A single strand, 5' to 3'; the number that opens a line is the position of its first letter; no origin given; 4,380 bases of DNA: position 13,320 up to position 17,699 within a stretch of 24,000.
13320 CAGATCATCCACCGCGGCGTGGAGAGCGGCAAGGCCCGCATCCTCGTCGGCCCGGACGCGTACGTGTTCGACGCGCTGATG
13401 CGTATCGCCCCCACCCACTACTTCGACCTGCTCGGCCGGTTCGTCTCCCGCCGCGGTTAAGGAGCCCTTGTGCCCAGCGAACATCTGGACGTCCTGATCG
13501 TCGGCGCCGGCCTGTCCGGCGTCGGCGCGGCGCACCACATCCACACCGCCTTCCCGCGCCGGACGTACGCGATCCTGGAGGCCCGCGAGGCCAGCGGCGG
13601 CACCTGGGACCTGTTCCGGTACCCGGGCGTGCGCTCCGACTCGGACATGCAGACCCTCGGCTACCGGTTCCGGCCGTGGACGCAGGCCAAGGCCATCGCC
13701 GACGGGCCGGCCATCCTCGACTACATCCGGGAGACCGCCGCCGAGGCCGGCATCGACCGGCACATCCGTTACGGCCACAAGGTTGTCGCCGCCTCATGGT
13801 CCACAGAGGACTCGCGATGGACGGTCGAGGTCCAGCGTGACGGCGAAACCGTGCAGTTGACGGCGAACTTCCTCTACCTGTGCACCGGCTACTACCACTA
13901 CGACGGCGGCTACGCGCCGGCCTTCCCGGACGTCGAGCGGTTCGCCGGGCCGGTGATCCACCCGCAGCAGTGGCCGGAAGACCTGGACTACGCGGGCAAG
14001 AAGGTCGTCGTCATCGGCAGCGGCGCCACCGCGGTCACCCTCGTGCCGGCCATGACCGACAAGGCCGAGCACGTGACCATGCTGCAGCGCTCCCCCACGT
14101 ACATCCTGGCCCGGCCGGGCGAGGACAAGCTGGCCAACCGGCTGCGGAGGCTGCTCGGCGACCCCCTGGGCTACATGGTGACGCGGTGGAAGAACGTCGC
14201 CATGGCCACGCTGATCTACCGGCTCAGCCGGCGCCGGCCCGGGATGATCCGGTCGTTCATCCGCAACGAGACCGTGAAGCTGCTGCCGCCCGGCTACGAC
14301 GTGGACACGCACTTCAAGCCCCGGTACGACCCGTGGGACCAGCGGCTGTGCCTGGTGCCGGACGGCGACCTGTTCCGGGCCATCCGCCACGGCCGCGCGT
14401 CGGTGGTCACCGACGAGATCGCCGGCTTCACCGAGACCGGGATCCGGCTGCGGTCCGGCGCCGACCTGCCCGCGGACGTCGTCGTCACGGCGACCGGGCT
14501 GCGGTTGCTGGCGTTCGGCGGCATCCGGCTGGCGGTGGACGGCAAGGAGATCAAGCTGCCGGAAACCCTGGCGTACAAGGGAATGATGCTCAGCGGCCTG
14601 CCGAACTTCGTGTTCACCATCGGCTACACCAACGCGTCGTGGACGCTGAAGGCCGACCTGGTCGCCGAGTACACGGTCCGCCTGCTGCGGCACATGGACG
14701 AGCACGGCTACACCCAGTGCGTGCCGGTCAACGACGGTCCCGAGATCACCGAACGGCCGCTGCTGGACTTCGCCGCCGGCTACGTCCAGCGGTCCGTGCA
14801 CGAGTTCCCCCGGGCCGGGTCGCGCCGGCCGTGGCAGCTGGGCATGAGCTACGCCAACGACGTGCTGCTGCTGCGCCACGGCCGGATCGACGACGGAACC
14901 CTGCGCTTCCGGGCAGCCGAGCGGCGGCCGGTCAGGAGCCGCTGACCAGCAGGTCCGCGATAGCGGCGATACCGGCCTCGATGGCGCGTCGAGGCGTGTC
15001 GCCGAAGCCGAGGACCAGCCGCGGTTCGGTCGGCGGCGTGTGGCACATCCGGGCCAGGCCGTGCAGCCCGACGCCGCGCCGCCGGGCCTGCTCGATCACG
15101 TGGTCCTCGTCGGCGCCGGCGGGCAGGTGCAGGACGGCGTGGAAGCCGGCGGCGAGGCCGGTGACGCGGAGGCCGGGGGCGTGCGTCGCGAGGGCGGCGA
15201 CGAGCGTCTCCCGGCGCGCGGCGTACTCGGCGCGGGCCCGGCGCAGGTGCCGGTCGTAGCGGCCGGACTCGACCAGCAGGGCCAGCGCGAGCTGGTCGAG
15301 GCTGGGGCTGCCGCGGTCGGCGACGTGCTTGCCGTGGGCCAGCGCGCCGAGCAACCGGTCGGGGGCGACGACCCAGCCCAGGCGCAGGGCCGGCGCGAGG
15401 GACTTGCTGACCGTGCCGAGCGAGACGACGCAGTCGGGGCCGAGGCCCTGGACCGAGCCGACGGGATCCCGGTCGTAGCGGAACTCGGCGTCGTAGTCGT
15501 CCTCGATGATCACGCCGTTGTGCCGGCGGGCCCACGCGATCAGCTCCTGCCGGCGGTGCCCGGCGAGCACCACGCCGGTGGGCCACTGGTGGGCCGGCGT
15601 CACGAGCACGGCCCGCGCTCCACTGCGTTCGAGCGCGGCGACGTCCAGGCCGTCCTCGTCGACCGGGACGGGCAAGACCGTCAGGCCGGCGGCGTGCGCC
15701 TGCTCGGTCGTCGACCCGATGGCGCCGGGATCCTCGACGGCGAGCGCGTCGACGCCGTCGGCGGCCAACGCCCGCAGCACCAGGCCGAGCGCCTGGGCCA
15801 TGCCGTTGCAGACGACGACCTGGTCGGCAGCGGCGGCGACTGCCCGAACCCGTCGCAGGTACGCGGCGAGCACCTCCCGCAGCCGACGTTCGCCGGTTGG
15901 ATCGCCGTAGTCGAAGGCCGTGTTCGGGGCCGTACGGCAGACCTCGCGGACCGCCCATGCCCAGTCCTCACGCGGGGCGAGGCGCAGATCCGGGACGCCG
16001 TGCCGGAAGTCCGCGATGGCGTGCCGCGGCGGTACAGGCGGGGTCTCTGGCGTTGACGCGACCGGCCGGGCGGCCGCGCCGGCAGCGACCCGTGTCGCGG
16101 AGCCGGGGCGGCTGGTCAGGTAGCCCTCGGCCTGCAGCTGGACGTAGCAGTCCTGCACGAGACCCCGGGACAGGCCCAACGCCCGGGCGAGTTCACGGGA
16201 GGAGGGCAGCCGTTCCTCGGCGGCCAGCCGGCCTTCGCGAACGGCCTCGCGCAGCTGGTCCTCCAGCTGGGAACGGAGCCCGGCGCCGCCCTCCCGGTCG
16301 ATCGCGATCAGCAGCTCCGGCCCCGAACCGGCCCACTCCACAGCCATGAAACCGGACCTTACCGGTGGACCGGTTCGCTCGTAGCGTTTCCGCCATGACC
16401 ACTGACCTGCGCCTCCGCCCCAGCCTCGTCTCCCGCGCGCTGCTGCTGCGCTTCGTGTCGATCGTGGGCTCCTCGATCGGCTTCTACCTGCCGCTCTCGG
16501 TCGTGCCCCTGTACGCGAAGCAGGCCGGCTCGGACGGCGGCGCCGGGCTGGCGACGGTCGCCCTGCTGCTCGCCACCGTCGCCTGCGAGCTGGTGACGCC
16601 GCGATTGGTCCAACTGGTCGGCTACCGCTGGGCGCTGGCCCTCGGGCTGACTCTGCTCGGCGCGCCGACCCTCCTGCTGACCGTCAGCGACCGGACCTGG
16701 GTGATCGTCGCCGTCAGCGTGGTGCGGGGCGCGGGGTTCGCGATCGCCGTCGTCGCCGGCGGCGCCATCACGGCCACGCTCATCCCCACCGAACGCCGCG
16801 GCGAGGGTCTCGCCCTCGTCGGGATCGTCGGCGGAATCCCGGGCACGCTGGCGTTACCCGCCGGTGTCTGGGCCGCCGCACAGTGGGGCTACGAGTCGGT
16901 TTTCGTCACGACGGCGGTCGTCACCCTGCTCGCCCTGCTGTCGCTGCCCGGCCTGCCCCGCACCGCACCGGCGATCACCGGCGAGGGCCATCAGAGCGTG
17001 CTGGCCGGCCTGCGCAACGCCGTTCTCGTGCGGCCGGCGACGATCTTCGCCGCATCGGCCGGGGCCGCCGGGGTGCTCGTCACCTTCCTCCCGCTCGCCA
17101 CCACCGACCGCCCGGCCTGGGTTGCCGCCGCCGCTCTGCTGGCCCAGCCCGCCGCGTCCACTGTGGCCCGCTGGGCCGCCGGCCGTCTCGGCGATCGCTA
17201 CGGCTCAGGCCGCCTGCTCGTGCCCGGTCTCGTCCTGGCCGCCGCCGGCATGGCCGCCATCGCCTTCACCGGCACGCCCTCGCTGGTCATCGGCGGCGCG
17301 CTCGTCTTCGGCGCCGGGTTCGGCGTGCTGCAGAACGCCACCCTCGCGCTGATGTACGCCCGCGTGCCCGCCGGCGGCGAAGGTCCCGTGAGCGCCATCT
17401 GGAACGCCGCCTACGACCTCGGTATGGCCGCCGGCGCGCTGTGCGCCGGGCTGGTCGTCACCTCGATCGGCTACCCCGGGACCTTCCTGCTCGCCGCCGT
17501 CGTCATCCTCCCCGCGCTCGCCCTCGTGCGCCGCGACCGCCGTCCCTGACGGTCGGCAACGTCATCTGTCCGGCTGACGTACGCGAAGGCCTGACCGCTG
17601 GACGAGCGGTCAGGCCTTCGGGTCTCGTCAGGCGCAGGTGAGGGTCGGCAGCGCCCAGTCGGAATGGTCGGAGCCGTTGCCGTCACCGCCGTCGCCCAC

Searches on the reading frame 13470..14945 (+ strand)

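Call 10: search_protein_families(library=pfam, proteins=[window:13470-14945:+])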
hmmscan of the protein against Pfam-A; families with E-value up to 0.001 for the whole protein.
window:13470-14945:+ (491 aa): 8 families
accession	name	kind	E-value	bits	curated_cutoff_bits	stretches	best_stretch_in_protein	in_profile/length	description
PF00743.25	FMO-like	-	2.2e-14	53.2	22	1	81-219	85-226/532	Flavin-binding monooxygenase-like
PF13738.12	Pyr_redox_3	-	2.5e-08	33.9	30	1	9-209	1-197/305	Pyridine nucleotide-disulphide oxidoreductase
PF07992.20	Pyr_redox_2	-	5.6e-07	29.7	26.1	1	7-226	2-190/291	Pyridine nucleotide-disulphide oxidoreductase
PF13434.12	Lys_Orn_oxgnase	-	1.1e-06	28.5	21.3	1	93-209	106-223/339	L-lysine 6-monooxygenase/L-ornithine 5-monooxygenase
PF13450.12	NAD_binding_8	-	1.5e-06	28.8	21.9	1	10-63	1-52/68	NAD(P)-binding Rossmann-like domain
PF01946.23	Thi4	-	7.8e-05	22.4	26.2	0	6-46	18-58/235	Thi4 family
PF00070.33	Pyr_redox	-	8.8e-05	23.4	22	0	178-212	1-35/82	Pyridine nucleotide-disulphide oxidoreductase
PF01266.30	DAO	-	0.0003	20.9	27.9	0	7-45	1-38/353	FAD dependent oxidoreductase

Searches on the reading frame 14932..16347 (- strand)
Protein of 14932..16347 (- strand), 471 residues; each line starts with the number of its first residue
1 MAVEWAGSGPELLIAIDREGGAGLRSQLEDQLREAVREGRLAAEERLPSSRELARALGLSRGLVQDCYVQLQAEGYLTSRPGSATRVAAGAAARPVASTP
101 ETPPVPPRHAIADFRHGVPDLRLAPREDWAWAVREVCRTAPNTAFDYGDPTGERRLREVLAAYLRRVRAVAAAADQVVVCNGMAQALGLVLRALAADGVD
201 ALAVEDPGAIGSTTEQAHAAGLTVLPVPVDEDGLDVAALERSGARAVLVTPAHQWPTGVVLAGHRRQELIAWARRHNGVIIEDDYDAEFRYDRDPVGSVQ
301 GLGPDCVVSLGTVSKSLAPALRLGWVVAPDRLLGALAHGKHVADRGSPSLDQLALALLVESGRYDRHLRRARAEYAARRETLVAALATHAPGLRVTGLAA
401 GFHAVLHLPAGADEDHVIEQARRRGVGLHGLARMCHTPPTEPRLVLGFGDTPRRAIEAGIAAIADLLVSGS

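Call 10: search_protein_families(library=pfam, proteins=[window:14932-16347:-])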
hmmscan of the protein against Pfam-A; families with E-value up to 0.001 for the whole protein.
window:14932-16347:- (471 aa): 2 families
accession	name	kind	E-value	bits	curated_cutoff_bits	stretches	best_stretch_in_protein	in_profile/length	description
PF00155.27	Aminotran_1_2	-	3.2e-22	79.6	19.7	1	126-411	19-313/361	Aminotransferase class I and II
PF00392.27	GntR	-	1.4e-13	50.7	27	1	25-87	2-64/64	Bacterial regulatory proteins, gntR family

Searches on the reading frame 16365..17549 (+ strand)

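Call 10: search_protein_families(library=pfam, proteins=[window:16365-17549:+])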
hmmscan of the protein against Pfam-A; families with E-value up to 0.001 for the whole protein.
window:16365-17549:+ (394 aa): 1 family
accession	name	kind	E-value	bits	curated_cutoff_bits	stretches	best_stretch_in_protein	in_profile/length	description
PF07690.21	MFS_1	-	4.5e-35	121.6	33.4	2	30-245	2-228/347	Major Facilitator Superfamily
